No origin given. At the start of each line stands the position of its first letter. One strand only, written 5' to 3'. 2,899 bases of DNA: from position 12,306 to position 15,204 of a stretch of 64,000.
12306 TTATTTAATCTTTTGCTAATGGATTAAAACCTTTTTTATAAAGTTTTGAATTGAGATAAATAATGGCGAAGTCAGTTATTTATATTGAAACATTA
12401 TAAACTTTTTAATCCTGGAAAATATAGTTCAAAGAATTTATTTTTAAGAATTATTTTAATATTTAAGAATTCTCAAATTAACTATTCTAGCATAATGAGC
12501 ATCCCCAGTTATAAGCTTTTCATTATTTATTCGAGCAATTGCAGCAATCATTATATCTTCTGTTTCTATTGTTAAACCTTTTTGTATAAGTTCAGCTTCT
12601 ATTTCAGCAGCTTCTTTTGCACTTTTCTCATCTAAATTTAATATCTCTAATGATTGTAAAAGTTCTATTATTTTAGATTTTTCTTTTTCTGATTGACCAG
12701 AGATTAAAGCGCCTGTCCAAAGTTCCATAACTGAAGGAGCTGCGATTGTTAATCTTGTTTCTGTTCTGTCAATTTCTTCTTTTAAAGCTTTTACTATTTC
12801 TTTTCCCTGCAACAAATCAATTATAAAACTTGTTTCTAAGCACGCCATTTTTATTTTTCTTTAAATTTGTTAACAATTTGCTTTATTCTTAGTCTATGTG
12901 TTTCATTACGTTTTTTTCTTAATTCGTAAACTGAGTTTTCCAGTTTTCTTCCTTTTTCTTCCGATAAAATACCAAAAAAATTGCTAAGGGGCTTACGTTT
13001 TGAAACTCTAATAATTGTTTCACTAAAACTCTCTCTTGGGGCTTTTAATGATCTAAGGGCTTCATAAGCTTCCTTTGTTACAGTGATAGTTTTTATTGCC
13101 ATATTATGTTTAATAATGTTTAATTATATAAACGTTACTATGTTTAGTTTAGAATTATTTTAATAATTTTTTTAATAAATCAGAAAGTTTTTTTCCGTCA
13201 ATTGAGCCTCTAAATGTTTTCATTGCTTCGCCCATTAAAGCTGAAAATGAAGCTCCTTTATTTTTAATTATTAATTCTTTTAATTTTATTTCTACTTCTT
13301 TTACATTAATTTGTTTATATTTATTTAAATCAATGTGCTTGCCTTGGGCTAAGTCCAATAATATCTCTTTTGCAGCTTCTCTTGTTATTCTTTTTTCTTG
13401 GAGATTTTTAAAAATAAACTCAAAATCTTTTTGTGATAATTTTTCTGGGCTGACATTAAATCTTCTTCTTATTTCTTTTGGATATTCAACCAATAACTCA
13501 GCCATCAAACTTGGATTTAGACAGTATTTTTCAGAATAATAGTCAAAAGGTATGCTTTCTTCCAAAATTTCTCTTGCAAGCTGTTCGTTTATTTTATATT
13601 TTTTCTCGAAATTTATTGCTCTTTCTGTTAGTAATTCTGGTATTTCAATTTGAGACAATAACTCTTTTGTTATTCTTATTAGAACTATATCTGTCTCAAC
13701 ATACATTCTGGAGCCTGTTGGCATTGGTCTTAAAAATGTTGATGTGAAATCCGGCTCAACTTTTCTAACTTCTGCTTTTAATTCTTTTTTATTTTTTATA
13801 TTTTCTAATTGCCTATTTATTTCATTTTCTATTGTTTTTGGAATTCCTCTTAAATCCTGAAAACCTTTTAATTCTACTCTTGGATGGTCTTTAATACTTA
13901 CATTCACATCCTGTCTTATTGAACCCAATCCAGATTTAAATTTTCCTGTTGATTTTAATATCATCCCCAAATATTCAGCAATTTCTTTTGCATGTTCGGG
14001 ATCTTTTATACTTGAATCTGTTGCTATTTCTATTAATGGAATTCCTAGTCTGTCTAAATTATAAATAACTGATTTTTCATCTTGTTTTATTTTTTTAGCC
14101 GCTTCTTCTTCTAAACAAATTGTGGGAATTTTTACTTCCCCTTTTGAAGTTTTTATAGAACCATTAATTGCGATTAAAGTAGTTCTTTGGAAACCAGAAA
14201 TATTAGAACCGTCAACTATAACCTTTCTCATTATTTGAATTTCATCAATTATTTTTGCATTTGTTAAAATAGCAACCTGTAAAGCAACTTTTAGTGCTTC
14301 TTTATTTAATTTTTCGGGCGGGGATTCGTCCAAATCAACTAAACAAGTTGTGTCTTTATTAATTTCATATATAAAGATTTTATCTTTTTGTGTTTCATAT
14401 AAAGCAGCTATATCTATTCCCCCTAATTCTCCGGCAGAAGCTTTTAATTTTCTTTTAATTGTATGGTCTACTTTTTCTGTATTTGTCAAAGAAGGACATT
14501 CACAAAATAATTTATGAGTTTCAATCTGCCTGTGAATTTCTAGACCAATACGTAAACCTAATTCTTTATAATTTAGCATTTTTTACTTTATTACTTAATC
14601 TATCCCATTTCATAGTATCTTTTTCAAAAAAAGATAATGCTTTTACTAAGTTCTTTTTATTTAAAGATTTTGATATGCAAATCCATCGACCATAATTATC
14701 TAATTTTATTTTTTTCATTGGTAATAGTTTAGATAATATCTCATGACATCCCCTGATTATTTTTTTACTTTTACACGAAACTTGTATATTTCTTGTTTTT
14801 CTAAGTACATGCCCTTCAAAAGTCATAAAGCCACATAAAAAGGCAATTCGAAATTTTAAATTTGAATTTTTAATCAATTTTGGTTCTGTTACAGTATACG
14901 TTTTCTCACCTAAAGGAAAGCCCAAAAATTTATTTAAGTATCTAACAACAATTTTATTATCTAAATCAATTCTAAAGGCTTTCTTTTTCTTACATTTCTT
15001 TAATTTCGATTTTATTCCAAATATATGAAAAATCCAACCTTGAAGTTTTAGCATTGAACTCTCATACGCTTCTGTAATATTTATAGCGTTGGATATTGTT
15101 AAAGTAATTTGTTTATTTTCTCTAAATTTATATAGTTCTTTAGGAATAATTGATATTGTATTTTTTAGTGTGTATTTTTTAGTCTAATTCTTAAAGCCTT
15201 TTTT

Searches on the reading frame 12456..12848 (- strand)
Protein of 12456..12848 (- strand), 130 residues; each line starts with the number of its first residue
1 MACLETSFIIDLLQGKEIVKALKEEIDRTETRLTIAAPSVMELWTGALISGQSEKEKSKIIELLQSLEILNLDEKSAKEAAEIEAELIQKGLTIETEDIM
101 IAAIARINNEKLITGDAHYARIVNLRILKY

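Call 24: search_protein_families(library=pfam, proteins=[window:12456-12848:-], max_evalue=0.0001)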
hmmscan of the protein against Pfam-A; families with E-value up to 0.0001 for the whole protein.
window:12456-12848:- (130 aa): 1 family
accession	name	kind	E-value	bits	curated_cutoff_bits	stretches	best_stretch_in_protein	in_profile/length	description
PF01850.27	PIN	-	3.2e-16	60.5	23.6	1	3-122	2-117/120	PIN domain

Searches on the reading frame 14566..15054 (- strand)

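Call 24: search_protein_families(library=pfam, proteins=[window:14566-15054:-], max_evalue=0.0001)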
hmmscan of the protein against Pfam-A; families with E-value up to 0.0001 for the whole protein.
window:14566-15054:- (162 aa): 1 family
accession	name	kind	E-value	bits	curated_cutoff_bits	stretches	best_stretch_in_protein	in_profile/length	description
PF14528.11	LAGLIDADG_3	-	7.1e-05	23.4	22.5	0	68-117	2-53/82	LAGLIDADG-like domain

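Call 45: search_protein_families(library=ncbifam, proteins=[window:14566-15054:-], max_evalue=0.00001)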
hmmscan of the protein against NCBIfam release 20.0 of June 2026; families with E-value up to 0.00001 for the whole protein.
window:14566-15054:- (162 aa): 0 families
